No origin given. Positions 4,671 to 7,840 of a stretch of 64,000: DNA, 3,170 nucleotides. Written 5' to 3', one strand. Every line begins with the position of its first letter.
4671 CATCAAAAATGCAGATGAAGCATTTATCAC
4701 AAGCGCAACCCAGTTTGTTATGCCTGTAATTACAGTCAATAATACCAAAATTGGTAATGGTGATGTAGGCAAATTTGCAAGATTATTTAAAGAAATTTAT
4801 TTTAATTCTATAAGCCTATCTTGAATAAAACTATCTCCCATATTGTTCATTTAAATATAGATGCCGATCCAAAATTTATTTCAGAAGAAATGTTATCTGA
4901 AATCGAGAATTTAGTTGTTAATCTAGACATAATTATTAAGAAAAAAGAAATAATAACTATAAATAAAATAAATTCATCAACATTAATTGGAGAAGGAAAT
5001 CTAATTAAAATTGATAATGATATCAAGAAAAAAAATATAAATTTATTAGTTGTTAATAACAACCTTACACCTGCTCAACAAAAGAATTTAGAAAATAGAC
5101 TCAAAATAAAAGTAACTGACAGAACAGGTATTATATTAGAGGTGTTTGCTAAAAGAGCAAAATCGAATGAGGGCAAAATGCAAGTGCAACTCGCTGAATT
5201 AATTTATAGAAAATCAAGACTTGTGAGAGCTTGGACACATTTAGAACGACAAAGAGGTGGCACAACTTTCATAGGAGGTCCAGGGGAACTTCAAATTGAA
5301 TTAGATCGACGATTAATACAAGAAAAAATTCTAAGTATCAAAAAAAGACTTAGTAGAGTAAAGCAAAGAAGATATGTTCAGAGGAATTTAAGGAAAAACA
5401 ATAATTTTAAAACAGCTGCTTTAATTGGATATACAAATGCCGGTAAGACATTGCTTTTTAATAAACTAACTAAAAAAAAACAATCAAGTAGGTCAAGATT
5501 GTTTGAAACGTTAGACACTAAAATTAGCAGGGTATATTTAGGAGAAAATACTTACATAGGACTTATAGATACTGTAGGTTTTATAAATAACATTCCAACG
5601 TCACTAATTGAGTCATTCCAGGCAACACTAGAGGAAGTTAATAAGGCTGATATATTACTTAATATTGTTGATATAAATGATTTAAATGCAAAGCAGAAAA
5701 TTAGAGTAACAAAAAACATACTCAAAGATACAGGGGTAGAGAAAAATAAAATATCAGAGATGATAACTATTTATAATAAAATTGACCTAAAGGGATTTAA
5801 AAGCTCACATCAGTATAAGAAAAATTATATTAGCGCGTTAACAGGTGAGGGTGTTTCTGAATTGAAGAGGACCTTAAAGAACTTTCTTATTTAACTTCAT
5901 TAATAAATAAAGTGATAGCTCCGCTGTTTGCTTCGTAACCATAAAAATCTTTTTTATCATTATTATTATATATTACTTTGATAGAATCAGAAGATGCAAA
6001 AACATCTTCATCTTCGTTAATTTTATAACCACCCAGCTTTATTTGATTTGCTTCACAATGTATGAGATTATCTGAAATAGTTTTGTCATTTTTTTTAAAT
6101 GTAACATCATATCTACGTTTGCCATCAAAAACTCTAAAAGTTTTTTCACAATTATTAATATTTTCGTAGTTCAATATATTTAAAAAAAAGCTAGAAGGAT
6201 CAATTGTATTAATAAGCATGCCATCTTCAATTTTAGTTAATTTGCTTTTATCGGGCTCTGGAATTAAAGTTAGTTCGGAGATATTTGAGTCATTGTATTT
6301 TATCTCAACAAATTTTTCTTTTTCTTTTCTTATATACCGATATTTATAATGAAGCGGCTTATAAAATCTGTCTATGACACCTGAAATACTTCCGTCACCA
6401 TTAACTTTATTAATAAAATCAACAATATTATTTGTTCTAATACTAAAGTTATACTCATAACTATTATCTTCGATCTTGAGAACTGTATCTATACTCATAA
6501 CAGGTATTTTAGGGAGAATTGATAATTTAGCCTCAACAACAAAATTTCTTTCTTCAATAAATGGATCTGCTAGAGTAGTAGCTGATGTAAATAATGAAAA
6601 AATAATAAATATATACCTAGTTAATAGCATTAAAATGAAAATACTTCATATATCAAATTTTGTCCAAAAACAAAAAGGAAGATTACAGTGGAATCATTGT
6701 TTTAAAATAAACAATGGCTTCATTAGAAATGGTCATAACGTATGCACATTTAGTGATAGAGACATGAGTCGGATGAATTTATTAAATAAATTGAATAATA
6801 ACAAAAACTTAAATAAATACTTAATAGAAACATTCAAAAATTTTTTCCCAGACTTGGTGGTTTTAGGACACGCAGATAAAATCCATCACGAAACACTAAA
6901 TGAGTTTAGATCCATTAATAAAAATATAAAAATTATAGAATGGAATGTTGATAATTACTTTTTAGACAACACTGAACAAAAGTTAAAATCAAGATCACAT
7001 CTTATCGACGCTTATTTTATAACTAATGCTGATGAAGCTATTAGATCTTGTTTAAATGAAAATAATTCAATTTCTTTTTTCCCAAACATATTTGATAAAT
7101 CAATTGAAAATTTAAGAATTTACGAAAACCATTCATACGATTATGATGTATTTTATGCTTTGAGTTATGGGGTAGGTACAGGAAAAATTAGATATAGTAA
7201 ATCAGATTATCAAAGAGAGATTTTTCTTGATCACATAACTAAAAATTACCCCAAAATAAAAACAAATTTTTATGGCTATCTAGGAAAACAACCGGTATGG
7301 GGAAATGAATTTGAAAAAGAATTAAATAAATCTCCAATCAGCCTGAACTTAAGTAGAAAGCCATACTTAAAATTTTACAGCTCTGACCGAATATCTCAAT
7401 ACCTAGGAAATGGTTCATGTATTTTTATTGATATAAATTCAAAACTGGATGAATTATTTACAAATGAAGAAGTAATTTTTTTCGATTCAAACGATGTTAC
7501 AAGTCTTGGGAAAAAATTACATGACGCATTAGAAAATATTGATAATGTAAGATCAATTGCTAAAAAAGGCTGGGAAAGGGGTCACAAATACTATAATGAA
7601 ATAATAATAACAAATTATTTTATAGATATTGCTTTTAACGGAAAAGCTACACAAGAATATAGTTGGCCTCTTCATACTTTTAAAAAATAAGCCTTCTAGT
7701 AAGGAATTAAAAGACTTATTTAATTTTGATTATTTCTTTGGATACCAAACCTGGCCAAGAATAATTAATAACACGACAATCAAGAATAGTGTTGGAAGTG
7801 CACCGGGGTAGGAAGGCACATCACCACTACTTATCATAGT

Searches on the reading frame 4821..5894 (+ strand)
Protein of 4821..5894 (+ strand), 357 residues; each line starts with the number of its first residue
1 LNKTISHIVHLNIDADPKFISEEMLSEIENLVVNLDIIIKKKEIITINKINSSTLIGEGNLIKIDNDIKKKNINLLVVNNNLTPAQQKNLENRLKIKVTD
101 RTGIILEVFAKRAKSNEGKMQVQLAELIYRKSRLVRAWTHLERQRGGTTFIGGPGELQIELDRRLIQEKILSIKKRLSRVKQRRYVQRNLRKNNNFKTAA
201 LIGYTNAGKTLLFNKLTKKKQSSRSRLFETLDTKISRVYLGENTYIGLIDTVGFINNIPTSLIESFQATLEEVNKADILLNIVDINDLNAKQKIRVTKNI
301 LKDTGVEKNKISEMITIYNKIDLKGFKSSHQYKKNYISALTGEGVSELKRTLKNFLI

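Call 6: search_protein_families(library=ncbifam, proteins=[window:4821-5894:+], max_evalue=0.00001)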
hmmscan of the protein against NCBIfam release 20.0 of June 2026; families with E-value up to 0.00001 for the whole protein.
window:4821-5894:+ (357 aa): 13 families
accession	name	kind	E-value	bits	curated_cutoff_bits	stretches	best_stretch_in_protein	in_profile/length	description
TIGR03156.1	GTP_HflX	equivalog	3.2e-107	358.5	216.75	1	17-355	11-350/351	GTPase HflX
NF008280.0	PRK11058.1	equivalog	4.1e-75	253.2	441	1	9-353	14-358/426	ribosome rescue GTPase HflX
NF000908.1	PRK00089.1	equivalog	7.3e-11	41.9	237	1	199-354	6-165/291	GTPase Era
TIGR03594.1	GTPase_EngA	equivalog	6.2e-10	38.7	306.7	1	198-350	2-154/432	ribosome biogenesis GTPase Der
NF003661.0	PRK05291.1-3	equivalog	8.4e-09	35.3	380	1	167-355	190-369/448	tRNA uridine-5-carboxymethylaminomethyl(34) synthesis GTPase MnmE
TIGR00450.1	mnmE_trmE_thdF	equivalog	1.6e-08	34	252.6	1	161-340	177-345/446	tRNA uridine-5-carboxymethylaminomethyl(34) synthesis GTPase MnmE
TIGR02729.1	Obg_CgtA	equivalog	6.8e-08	31.9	280.25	1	199-353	160-325/329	Obg family GTPase CgtA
TIGR00436.1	era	equivalog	8.9e-08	31.8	116.25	1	199-353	3-160/270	GTPase Era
NF008956.1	PRK12299.1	equivalog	2.4e-07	30.1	300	1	199-354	161-323/327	GTPase ObgE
TIGR03918.1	GTP_HydF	equivalog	4e-07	29.2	325.55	1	196-354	7-165/392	[FeFe] hydrogenase H-cluster maturation GTPase HydF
NF008955.0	PRK12297.1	equivalog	5.7e-07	28.8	406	1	199-354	162-326/429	GTPase ObgE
TIGR00231.1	small_GTP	domain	1.3e-06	28.3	42.5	1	200-334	7-136/164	GTP-binding protein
NF002828.0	PRK03003.1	equivalog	4.2e-06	25.6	631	1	192-323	209-336/477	ribosome biogenesis GTPase Der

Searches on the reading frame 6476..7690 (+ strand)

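Call 6: search_protein_families(library=ncbifam, proteins=[window:6476-7690:+], max_evalue=0.00001)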
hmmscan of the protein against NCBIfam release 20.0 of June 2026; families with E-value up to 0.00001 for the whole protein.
window:6476-7690:+ (404 aa): 0 families

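Call 16: search_protein_families(library=pfam, proteins=[window:6476-7690:+], max_evalue=0.00001)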
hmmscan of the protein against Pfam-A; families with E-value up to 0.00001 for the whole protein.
window:6476-7690:+ (404 aa): 1 family
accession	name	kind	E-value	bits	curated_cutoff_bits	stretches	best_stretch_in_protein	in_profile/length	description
PF13524.12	Glyco_trans_1_2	-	5.3e-15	56.1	25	1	247-373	1-133/144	Glycosyl transferase-like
